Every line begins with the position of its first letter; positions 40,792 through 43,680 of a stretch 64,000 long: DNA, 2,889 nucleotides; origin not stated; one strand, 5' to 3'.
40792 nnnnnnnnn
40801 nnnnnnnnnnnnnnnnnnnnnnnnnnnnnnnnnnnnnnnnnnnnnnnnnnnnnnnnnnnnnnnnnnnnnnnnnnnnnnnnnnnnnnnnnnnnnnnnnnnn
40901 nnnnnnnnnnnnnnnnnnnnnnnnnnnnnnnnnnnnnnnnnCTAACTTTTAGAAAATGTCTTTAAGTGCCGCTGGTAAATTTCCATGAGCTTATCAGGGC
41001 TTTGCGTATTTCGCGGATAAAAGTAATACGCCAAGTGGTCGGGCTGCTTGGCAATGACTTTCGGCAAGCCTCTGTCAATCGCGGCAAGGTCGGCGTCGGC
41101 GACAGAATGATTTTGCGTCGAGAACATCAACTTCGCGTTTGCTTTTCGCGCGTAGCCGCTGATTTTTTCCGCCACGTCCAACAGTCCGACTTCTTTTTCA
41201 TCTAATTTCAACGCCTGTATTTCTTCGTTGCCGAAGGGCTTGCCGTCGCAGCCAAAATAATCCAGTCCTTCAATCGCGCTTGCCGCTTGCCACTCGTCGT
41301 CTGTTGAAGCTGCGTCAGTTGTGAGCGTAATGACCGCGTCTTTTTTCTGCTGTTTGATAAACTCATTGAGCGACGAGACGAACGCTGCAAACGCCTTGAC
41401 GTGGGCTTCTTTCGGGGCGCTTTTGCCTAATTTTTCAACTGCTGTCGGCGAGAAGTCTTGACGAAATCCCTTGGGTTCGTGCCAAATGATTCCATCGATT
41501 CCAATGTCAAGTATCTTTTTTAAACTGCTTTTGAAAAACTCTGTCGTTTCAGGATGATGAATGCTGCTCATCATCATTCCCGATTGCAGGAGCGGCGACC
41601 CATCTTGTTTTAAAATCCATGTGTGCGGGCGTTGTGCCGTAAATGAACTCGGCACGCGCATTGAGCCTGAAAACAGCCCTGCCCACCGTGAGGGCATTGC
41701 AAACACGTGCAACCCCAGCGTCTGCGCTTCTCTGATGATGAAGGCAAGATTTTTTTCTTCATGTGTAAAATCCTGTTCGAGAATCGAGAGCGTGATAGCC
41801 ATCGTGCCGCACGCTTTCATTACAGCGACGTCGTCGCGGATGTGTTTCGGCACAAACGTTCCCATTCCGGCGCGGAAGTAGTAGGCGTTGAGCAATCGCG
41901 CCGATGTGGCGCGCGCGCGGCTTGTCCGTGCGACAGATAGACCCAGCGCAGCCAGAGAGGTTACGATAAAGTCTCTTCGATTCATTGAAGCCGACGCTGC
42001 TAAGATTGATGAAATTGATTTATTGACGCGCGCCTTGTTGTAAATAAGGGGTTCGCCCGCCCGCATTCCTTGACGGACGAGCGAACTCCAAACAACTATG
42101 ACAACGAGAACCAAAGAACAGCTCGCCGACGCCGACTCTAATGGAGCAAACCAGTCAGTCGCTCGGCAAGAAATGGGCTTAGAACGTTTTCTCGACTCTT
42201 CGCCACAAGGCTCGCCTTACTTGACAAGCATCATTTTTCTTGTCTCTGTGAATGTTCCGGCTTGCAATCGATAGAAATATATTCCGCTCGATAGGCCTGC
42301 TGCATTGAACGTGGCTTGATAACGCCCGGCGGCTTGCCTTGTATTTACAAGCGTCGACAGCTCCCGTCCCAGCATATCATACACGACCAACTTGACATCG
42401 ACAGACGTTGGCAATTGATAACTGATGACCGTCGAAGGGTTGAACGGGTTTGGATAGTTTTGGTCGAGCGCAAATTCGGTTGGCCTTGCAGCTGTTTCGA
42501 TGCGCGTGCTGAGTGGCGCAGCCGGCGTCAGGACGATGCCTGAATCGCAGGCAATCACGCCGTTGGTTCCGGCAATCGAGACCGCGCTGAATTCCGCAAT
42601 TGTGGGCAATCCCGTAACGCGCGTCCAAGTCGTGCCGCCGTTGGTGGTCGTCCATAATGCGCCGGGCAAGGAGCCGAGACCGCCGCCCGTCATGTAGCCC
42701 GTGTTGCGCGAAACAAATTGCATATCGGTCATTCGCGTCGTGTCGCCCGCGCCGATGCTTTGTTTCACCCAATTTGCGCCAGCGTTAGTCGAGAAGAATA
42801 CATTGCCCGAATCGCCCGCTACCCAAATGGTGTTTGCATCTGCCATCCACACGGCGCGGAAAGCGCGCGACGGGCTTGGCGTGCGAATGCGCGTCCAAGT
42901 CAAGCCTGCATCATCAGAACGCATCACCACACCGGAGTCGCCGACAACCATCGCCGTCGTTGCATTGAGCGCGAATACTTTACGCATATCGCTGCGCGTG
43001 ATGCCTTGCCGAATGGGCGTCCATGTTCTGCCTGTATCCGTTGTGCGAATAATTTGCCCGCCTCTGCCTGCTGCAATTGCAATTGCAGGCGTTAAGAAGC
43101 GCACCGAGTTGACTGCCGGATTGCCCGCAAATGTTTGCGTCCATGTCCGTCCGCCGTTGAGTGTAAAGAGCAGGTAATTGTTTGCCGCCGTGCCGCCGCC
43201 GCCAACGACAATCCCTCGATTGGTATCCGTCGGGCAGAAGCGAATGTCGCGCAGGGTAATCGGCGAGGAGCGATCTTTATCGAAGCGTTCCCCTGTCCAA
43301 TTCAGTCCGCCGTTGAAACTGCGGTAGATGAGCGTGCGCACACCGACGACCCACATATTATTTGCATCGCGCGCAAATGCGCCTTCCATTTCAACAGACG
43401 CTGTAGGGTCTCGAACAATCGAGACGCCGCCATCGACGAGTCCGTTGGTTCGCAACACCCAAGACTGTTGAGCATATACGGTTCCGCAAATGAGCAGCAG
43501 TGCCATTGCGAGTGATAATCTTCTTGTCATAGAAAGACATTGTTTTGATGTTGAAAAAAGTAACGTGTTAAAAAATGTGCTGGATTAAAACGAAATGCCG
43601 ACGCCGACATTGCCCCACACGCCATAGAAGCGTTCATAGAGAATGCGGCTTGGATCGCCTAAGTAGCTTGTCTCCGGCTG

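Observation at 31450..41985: Four twin-arginine-signal enzymes embedded in a hexuronate catabolic operon: candidate periplasmic acid-sugar processing module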

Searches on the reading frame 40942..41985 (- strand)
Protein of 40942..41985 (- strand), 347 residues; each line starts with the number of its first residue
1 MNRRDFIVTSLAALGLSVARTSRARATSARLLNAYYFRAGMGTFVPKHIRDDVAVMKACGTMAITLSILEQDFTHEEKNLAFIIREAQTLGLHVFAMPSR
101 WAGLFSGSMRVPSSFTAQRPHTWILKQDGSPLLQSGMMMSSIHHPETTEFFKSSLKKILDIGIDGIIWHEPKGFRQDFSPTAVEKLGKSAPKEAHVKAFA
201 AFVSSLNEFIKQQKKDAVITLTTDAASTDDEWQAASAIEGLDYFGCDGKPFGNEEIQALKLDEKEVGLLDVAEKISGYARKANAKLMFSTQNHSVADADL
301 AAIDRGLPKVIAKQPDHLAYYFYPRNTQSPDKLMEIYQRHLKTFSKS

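Call 2: search_protein_families(library=pfam, proteins=[window:40942-41985:-], max_evalue=0.01)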
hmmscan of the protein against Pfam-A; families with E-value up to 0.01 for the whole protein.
window:40942-41985:- (347 aa): 0 families

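Call 3: search_protein_families(library=ncbifam, proteins=[window:40942-41985:-], max_evalue=0.01)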
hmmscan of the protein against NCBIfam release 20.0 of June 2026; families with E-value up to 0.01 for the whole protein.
window:40942-41985:- (347 aa): 0 families

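Call 7: search_solved_structures(query=window:40942-41985:-, max_evalue=1, show_alignments=1)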
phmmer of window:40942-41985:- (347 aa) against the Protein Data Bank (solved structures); distinct sequences matched with E-value up to 1: 1.
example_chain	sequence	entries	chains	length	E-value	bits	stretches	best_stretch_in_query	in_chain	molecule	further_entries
3i0y_A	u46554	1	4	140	0.86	12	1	189-232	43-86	Putative polyketide cyclase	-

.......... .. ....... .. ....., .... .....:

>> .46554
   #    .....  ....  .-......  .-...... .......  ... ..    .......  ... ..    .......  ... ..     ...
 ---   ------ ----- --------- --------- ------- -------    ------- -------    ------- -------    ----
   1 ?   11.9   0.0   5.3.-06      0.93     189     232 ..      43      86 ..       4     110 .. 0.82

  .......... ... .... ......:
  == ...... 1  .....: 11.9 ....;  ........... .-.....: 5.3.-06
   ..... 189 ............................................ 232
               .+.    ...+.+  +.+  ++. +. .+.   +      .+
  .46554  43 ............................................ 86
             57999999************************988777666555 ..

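Call 23: find_homologous_proteins(query=window:40942-41985:-, max_evalue=0.001)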
Query window:40942-41985:- (347 aa): 29 proteins with E <= 0.001 among 4288 candidates.
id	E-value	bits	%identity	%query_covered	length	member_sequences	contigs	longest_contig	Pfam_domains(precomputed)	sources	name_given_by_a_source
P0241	9.6e-222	753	97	100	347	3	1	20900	-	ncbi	-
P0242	1.2e-84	302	42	99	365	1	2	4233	-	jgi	-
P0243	1.1e-83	299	44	100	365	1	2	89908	-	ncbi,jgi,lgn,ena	-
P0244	2.1e-80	288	42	99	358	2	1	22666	-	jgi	jgi:hypothetical protein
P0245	1.1e-78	283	39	99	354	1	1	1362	-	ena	-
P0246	5.7e-78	281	44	91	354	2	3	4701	-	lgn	-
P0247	3.3e-77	278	40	99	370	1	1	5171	-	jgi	jgi:hypothetical protein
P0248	7.6e-77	277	41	100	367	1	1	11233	-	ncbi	ncbi:MAG: hypothetical protein ACREEM_08790 [Blastocatellia bacterium]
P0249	2.0e-74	269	41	91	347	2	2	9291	-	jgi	jgi:hypothetical protein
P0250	1.4e-72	263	40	99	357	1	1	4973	-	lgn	-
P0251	8.0e-71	257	41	99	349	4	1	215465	-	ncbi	ncbi:MAG: hypothetical protein U0R19_32490 [Bryobacteraceae bacterium]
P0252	9.3e-71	257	42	98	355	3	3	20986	-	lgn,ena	-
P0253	1.5e-70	256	41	94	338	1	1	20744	-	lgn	-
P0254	2.0e-70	256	38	99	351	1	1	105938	-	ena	-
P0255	2.3e-68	249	41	91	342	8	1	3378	-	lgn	-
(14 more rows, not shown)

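Call 27: find_encoding_contigs(protein=P0241, flank=10000, max_places=2)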
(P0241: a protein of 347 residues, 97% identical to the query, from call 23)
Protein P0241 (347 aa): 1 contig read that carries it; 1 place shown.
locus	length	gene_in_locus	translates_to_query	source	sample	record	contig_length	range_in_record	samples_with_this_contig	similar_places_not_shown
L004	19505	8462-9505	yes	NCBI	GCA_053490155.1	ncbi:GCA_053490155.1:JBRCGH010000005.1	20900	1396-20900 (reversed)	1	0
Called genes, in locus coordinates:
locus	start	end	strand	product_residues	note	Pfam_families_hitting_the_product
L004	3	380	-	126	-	?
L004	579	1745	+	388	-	PF00392:GntR, PF00532:Peripla_BP_1, PF13407:Peripla_BP_4, PF13377:Peripla_BP_3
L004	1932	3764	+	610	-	PF02837:Glyco_hydro_2_N, PF22666:Glyco_hydro_2_N2 (weak), PF00703:Glyco_hydro_2, PF02836:Glyco_hydro_2_C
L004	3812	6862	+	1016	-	PF13620:CarboxypepD_reg, PF13715:CarbopepD_reg_2, PF07715:Plug, PF00593:TonB_dep_Rec_b-barrel, PF14905:OMP_b-brl_3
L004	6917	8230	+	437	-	PF02012:BNR (faint), PF14870:PSII_BNR, PF15902:Sortilin-Vps10 (weak), PF18962:Por_Secre_tail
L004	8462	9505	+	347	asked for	-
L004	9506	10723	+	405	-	PF02746:MR_MLE_N (weak), PF13378:MR_MLE_C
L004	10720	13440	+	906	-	PF02837:Glyco_hydro_2_N, PF13364:BetaGal_ABD2 (weak), PF22666:Glyco_hydro_2_N2, PF00703:Glyco_hydro_2, PF02836:Glyco_hydro_2_C, PF16355:DUF4982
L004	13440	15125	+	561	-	PF00474:SSF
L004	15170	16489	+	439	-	PF00083:Sugar_tr (weak), PF07690:MFS_1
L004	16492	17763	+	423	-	PF03747:ADP_ribosyl_GH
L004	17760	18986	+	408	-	PF02746:MR_MLE_N, PF13378:MR_MLE_C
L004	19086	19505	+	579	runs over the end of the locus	PF12708:Pect-lyase_RHGA_epim, PF00295:Glyco_hydro_28, PF05048:NosD (faint), PF13229:Beta_helix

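Call 28: find_encoding_contigs(protein=P0243, flank=10000, max_places=2)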
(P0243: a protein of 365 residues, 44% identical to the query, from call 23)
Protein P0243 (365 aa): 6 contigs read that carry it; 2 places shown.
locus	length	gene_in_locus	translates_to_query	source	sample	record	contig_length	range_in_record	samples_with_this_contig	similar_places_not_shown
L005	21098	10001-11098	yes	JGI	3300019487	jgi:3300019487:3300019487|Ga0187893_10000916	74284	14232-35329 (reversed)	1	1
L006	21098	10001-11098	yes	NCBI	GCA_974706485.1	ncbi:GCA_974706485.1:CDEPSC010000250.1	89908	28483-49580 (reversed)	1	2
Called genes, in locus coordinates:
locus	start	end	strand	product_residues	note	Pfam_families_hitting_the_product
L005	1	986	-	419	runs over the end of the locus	PF00589:Phage_integrase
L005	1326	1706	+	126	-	-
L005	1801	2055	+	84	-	-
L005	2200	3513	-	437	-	-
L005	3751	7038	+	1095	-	PF13620:CarboxypepD_reg, PF13715:CarbopepD_reg_2 (weak), PF25183:OMP_b-brl_4, PF00593:TonB_dep_Rec_b-barrel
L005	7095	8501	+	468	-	PF01408:GFO_IDH_MocA, PF19051:GFO_IDH_MocA_C2 (weak), PF02894:GFO_IDH_MocA_C, PF22725:GFO_IDH_MocA_C3 (weak)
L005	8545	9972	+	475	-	PF00884:Sulfatase, PF16347:SGSH_C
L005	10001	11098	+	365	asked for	-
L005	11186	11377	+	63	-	PF00440:TetR_N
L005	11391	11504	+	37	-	-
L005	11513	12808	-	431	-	-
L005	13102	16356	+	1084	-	PF13620:CarboxypepD_reg, PF13715:CarbopepD_reg_2 (weak), PF25183:OMP_b-brl_4, PF00593:TonB_dep_Rec_b-barrel (weak)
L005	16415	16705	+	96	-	-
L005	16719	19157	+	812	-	-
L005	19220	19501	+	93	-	PF08327:AHSA1 (weak)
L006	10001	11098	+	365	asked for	-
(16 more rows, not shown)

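Call 29: find_encoding_contigs(protein=P0251, flank=10000, max_places=2)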
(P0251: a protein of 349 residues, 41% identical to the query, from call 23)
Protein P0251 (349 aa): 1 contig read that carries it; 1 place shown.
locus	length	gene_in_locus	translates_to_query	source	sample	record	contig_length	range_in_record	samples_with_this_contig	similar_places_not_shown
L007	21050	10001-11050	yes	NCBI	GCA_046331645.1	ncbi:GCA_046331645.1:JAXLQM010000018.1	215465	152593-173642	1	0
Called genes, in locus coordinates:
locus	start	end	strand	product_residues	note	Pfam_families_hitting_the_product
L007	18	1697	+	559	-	PF03979:Sigma70_r1_1, PF00140:Sigma70_r1_2, PF04542:Sigma70_r2, PF04539:Sigma70_r3, PF04545:Sigma70_r4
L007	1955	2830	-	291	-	-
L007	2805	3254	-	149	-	-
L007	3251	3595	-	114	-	-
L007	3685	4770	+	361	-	-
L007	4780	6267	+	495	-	PF13229:Beta_helix (weak)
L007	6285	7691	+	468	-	PF00884:Sulfatase, PF01663:Phosphodiest (faint), PF16347:SGSH_C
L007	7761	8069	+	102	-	PF03992:ABM (weak), PF08803:ydhR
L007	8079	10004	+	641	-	PF13191:AAA_16 (weak), PF00486:Trans_reg_C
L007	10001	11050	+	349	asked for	-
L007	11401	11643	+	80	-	PF01455:HupF_HypC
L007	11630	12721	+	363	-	PF01924:HypD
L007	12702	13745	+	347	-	PF00586:AIRS, PF02769:AIRS_C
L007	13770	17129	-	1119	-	PF13620:CarboxypepD_reg, PF17210:SdrD_B (weak), PF22904:NOMO1-like_2nd (weak), PF25183:OMP_b-brl_4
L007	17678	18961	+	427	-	PF16490:Oxidoreduct_C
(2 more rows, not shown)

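Call 33: predict_structure(alignment_id=A1)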
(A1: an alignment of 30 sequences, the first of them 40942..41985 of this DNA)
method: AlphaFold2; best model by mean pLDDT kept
length: 347 residues; sequences in the alignment: 30
mean_pLDDT: 89.2   pTM: 0.86
mean pLDDT of the five models: 89.2, 89.0, 88.8, 88.4, 87.8
residues with pLDDT >= 90: 254; 70-90: 57; 50-70: 22; < 50: 14
segments of 3 or more residues with pLDDT < 50: 15-28
pLDDT, mean of each block of 10 residues (from residue 1): 67 52 48 85 80 94 92 76 94 95 84 91 97 89 98 94 94 96 98 97 99 98 94 97 96 86 84 97 97 90 96 96 91 95 83
secondary structure, 60 per line:
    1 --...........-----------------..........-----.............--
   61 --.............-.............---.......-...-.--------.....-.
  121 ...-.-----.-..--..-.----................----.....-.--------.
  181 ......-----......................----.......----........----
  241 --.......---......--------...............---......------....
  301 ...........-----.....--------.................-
elements in order: H3-13 E31-36 H37-40 H46-58 E63-69 H70-75 H77-89 E93-99 H114-118 H145-160 E165-169 H180-186 H192-213 E218-224 H229-236 E243-249 H253-258 H268-281 E285-290 H297-311 E317-321 H330-346

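Call 35: fold_search(model_id=the predicted structure, library=pdb)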
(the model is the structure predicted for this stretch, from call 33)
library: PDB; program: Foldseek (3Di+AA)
matches with E <= 10: 1869; with E <= 0.001: 860
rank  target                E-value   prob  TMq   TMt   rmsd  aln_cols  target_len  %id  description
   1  5oq2_B                1.6e-12  1.00  0.65  0.63   5.0       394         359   11  Se-SAD structure of the functional region of Cwp19 from Clostridium difficile (released 2017-11-01)
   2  5oq3                  1.9e-12  1.00  0.65  0.63   5.6       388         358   11  High resolution structure of the functional region of Cwp19 from Clostridium difficile (released 2017-11-01)
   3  1kwg                  4.1e-10  1.00  0.63  0.37   6.0       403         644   13  Crystal structure of Thermus thermophilus A4 beta-galactosidase (released 2002-09-18)
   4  3voc                  5.5e-10  1.00  0.60  0.51   6.7       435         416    9  Crystal structure of the catalytic domain of beta-amylase from paenibacillus polymyxa (released 2013-02-20)
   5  1vep_A                7.4e-10  1.00  0.58  0.42   6.4       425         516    9  Crystal Structure Analysis of Triple (T47M/Y164E/T328N)/maltose of Bacillus cereus Beta-Amylase at pH 6.5 (released 2005-05-24)
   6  6lcj_F                3.8e-09  1.00  0.55  0.43   6.4       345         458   14  TtGalA, alpha-galactosidase from Thermus thermopilus in apo form (released 2020-07-01)
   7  1ven                  4.0e-09  1.00  0.59  0.42   6.3       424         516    9  Crystal Structure Analysis of Y164E/maltose of Bacilus cereus Beta-amylase at pH 4.6 (released 2005-05-24)
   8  8x1b                  4.3e-09  1.00  0.54  0.31   6.0       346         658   11  Cryo-EM structure of FpGalactosaminidase from Flavonifractor plautii in apo state (released 2024-11-13)
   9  6y2k                  5.1e-09  1.00  0.65  0.37   5.4       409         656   10  Crystal structure of beta-galactosidase from the psychrophilic Marinomonas ef1 (released 2020-05-20)
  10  7upv                  6.8e-09  1.00  0.58  0.48   6.6       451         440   10  Structure of maize BZR1-type beta-amylase provides new insights into its noncatalytic adaptation (released 2022-08-17)
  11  1itc_A                7.2e-09  1.00  0.59  0.42   6.2       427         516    9  Beta-Amylase from Bacillus cereus var. mycoides Complexed with Maltopentaose (released 2003-05-27)
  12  6lcj_B                8.1e-09  1.00  0.55  0.42   6.6       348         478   14  TtGalA, alpha-galactosidase from Thermus thermopilus in apo form (released 2020-07-01)
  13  1b90                  1.2e-08  1.00  0.59  0.42   6.6       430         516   10  BACILLUS CEREUS BETA-AMYLASE APO FORM (released 1999-03-15)
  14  4qp0                  1.3e-08  1.00  0.60  0.58   5.9       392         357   10  Crystal Structure Analysis of the Endo-1,4-beta-mannanase from Rhizomucor miehei (released 2014-11-05)
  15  6lcj_D                1.3e-08  1.00  0.53  0.42   6.7       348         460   14  TtGalA, alpha-galactosidase from Thermus thermopilus in apo form (released 2020-07-01)
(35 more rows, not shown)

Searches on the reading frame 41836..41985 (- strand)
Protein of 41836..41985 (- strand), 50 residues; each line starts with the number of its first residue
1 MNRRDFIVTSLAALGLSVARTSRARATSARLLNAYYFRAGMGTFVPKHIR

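Call 44: search_protein_families(library=ncbifam, proteins=[window:41836-41985:-], max_evalue=10)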
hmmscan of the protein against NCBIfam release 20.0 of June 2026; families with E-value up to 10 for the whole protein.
seq(50 aa): 1 family
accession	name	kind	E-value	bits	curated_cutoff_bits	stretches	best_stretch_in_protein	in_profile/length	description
TIGR01409.1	TAT_signal_seq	domain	0.076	13.4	16.7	1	2-26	2-29/29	twin-arginine translocation signal domain-containing protein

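Call 45: search_protein_families(library=pfam, proteins=[window:41836-41985:-], max_evalue=10)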
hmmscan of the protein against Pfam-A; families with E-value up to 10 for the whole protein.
seq(50 aa): 0 families

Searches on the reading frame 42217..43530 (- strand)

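Call 2: search_protein_families(library=pfam, proteins=[window:42217-43530:-], max_evalue=0.01)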
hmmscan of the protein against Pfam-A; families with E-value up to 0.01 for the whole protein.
window:42217-43530:- (437 aa): 5 families
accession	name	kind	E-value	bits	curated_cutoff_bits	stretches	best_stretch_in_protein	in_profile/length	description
PF14870.12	PSII_BNR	-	2.4e-19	70.1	27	3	42-171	15-138/303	Photosynthesis system II assembly factor YCF48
PF15902.12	Sortilin-Vps10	-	1.8e-13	50.6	33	2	202-306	3-113/446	Sortilin, neurotensin receptor 3,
PF18962.6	Por_Secre_tail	-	2.3e-09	37.8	27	1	359-434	2-74/75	Secretion system C-terminal sorting domain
PF02012.26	BNR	-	5.9e-07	29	27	0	204-213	2-11/12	BNR/Asp-box repeat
PF19755.4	DUF6242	-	0.00039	20.8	29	0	182-254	145-217/217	Domain of unknown function (DUF6242)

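Call 3: search_protein_families(library=ncbifam, proteins=[window:42217-43530:-], max_evalue=0.01)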
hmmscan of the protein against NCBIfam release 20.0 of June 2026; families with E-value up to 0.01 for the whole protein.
window:42217-43530:- (437 aa): 5 families
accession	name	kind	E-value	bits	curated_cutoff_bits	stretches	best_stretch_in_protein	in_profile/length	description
NF010237.0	PRK13684.1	equivalog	1.7e-20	73.3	326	3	43-171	44-165/334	photosynthesis system II assembly factor Ycf48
NF045728.1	glycosyl_F510_1955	equivalog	3e-14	52.9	175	2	160-309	74-217/246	F510_1955 family glycosylhydrolase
TIGR04183.1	Por_Secre_tail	domain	4.3e-13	49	23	1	359-434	2-70/72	T9SS type A sorting domain-containing protein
NF038113.1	T9SSA_dep_M36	equivalog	2.3e-08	32.7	885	1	357-435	794-868/869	T9SS-dependent M36 family metallopeptidase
NF052323.1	T9SSA_dep_M6i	equivalog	4e-06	25.1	600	1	358-436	960-1037/1043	T9SS-dependent M6-like inactivated metalloprotease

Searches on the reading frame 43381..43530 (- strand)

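Call 44: search_protein_families(library=ncbifam, proteins=[window:43381-43530:-], max_evalue=10)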
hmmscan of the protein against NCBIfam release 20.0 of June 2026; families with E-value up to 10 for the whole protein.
seq(50 aa): 0 families

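Call 45: search_protein_families(library=pfam, proteins=[window:43381-43530:-], max_evalue=10)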
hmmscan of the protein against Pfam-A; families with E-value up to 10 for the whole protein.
seq(50 aa): 2 families
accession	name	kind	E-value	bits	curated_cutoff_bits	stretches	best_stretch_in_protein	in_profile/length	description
PF13386.12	DsbD_2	-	0.082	13.2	24.9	1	12-37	130-155/199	Cytochrome C biogenesis protein transmembrane region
PF15008.12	DUF4518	-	0.29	10.7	27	1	9-44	224-255/271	Domain of unknown function (DUF4518)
